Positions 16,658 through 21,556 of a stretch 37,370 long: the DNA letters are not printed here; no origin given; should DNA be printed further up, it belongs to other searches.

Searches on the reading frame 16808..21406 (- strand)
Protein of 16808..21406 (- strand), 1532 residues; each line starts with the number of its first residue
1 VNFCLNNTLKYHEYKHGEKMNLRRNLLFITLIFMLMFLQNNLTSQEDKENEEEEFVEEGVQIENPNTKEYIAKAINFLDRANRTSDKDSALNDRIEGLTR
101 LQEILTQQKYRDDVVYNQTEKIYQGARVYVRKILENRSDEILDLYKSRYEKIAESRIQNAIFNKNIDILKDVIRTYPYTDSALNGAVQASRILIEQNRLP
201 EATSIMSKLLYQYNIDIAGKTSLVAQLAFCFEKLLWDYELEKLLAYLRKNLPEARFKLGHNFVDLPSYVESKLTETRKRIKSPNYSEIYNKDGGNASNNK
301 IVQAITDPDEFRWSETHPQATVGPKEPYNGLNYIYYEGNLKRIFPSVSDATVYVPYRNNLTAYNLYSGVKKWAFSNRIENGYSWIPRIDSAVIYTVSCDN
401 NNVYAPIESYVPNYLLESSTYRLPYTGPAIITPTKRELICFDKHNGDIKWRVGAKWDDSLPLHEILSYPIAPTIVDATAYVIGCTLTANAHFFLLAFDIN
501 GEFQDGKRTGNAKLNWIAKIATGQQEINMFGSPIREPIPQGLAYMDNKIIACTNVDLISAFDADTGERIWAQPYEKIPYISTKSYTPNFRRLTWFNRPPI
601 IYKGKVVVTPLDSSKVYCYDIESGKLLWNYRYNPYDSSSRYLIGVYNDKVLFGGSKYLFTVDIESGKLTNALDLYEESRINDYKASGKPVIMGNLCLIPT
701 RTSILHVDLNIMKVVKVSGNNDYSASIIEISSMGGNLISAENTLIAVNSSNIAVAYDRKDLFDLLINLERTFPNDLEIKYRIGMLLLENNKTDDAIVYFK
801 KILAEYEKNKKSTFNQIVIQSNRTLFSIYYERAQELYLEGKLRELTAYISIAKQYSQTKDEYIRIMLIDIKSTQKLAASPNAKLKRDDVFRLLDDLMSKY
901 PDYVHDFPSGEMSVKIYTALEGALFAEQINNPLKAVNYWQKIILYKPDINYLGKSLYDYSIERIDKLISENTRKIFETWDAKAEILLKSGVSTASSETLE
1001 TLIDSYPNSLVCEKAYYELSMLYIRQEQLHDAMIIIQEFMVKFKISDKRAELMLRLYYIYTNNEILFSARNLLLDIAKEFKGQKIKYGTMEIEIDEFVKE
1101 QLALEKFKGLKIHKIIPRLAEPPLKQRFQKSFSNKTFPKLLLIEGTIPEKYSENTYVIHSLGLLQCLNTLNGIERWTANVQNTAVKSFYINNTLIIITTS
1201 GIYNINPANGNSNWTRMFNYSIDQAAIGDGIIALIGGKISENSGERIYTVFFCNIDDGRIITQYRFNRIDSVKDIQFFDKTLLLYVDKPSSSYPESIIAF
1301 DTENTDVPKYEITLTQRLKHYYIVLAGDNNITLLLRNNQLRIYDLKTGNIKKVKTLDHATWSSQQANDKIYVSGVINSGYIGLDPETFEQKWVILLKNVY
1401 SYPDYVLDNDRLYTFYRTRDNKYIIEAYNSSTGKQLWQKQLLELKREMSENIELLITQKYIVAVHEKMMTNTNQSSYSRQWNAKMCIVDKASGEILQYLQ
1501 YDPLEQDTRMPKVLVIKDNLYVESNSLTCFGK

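Call 65: search_protein_families(library=padloc, proteins=[window:16808-21406:-], max_evalue=0.01)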
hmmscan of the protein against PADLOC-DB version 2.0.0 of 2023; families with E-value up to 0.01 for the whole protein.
window:16808-21406:- (1532 aa): 0 families

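Call 66: search_protein_families(library=ncbifam, proteins=[window:16808-21406:-], max_evalue=0.001)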
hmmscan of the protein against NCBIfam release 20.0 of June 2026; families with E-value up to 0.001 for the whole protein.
window:16808-21406:- (1532 aa): 6 families
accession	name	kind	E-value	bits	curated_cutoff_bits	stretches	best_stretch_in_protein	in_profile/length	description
TIGR03300.1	assembly_YfgL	equivalog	7.9e-12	44.5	285.2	0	1156-1215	109-170/377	outer membrane protein assembly factor BamB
TIGR02795.1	tol_pal_ybgF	equivalog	3e-10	40.7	90.1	1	982-1082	8-108/119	tol-pal system protein YbgF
NF008351.0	PRK11138.1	equivalog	1.7e-09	36.7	423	0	1152-1216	120-186/394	outer membrane protein assembly factor BamB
NF041516.1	PA2928_fam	subfamily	1.2e-07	31.4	70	0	609-667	64-122/376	PA2928 family protein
TIGR03075.1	PQQ_enz_alc_DH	subfamily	3.8e-07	29.1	480.05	0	538-629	112-196/530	PQQ-dependent dehydrogenase, methanol/ethanol family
TIGR04528.1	acido_non_PQQ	subfamily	1.1e-06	27.7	650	0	614-700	67-154/493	acido-empty-quinoprotein group A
